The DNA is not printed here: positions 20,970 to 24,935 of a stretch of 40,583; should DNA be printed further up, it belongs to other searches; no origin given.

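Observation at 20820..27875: NRPS module in which a dead canonical A domain is retained in front of a FAAL-like ligase and a PKS-type KR (C-A*-AL-KR-T)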

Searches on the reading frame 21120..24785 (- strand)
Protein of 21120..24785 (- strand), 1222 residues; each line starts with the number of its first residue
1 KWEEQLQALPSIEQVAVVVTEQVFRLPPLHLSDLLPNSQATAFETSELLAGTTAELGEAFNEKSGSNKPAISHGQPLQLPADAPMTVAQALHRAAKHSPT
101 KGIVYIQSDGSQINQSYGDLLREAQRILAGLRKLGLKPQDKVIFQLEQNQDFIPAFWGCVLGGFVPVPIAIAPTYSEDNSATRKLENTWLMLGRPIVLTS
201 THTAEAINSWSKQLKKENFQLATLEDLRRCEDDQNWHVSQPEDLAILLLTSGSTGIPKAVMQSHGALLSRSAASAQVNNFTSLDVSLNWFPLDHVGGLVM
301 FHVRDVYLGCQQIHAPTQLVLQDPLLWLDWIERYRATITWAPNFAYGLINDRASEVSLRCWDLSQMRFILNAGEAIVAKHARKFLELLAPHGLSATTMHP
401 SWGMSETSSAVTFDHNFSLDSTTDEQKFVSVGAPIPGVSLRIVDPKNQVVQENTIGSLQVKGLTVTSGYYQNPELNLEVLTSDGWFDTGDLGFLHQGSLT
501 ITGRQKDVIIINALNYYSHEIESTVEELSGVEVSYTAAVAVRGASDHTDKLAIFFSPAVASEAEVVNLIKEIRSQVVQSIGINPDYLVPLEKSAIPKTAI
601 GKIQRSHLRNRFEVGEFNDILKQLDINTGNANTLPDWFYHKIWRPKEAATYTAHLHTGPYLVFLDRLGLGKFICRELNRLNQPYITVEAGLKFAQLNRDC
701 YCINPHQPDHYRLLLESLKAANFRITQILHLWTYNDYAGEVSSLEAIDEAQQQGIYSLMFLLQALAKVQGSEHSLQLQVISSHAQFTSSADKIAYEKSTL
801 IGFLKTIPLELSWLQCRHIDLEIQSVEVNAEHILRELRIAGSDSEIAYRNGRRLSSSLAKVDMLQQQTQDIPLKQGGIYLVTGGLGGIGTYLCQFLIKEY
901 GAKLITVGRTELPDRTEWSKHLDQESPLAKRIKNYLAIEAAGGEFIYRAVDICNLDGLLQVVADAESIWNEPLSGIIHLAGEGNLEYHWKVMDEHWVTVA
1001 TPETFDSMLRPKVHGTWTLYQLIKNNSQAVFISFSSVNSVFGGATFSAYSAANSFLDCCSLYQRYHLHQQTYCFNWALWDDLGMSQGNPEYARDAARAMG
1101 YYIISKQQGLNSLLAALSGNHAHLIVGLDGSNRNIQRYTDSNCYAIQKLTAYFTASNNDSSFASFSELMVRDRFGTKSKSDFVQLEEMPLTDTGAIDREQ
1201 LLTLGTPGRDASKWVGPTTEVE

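Call 15: search_solved_structures(query=window:21120-24785:-, max_evalue=1e-10, show_alignments=1)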
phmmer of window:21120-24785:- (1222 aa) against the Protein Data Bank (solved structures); distinct sequences matched with E-value up to 1e-10: 124 (the best 60 are shown).
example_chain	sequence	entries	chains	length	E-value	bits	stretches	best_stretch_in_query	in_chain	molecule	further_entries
6ulw_A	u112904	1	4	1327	3.9e-231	773.2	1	11-1144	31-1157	Amino acid adenylation domain-containing protein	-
4r0m_B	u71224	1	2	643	5.3e-161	540.9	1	82-625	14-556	McyG protein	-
6ulx_A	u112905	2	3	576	1.3e-154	519.7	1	69-616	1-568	Amino acid adenylation domain-containing protein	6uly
7r7f_A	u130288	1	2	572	8e-52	179.3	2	96-412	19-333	Polyketide synthase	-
7r7e_A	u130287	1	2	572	8.5e-52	179.2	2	96-412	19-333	Polyketide synthase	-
7r7g_A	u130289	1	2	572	1.1e-51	178.9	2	96-412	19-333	Polyketide synthase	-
3kxw_A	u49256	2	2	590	2.8e-45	157.7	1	91-610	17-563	Saframycin Mx1 synthetase B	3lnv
3pbk_A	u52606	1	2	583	2.1e-43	151.4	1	71-614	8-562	Fatty Acyl-Adenylate Ligase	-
8hd4_A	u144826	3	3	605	1.3e-27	99.2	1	108-618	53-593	Long-chain-fatty-acid--AMP ligase FadD23 | Fatty-acid-CoA ligase FadD23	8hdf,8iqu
7wua_A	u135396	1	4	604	1.3e-27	99.2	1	127-606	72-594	Acyl-CoA synthase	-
4fuq_A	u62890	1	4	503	7.8e-27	96.6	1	116-612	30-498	Malonyl CoA synthetase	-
8weu_A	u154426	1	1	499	1.8e-26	95.3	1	115-614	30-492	Fatty-acyl-CoA synthase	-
4gxr_A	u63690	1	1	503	2.6e-26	94.8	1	116-567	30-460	Malonyl CoA synthetase, Benzoate-CoA ligase Chimeric protein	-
4fut_A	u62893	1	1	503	2.7e-26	94.8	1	116-567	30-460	Malonyl CoA synthetase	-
4gxq_A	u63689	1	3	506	3.4e-26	94.4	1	116-544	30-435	Malonyl CoA synthetase, Benzoate-CoA ligase Chimeric protein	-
6mfy_A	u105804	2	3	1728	1.2e-20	76.1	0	116-607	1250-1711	Linear gramicidin synthase subunit A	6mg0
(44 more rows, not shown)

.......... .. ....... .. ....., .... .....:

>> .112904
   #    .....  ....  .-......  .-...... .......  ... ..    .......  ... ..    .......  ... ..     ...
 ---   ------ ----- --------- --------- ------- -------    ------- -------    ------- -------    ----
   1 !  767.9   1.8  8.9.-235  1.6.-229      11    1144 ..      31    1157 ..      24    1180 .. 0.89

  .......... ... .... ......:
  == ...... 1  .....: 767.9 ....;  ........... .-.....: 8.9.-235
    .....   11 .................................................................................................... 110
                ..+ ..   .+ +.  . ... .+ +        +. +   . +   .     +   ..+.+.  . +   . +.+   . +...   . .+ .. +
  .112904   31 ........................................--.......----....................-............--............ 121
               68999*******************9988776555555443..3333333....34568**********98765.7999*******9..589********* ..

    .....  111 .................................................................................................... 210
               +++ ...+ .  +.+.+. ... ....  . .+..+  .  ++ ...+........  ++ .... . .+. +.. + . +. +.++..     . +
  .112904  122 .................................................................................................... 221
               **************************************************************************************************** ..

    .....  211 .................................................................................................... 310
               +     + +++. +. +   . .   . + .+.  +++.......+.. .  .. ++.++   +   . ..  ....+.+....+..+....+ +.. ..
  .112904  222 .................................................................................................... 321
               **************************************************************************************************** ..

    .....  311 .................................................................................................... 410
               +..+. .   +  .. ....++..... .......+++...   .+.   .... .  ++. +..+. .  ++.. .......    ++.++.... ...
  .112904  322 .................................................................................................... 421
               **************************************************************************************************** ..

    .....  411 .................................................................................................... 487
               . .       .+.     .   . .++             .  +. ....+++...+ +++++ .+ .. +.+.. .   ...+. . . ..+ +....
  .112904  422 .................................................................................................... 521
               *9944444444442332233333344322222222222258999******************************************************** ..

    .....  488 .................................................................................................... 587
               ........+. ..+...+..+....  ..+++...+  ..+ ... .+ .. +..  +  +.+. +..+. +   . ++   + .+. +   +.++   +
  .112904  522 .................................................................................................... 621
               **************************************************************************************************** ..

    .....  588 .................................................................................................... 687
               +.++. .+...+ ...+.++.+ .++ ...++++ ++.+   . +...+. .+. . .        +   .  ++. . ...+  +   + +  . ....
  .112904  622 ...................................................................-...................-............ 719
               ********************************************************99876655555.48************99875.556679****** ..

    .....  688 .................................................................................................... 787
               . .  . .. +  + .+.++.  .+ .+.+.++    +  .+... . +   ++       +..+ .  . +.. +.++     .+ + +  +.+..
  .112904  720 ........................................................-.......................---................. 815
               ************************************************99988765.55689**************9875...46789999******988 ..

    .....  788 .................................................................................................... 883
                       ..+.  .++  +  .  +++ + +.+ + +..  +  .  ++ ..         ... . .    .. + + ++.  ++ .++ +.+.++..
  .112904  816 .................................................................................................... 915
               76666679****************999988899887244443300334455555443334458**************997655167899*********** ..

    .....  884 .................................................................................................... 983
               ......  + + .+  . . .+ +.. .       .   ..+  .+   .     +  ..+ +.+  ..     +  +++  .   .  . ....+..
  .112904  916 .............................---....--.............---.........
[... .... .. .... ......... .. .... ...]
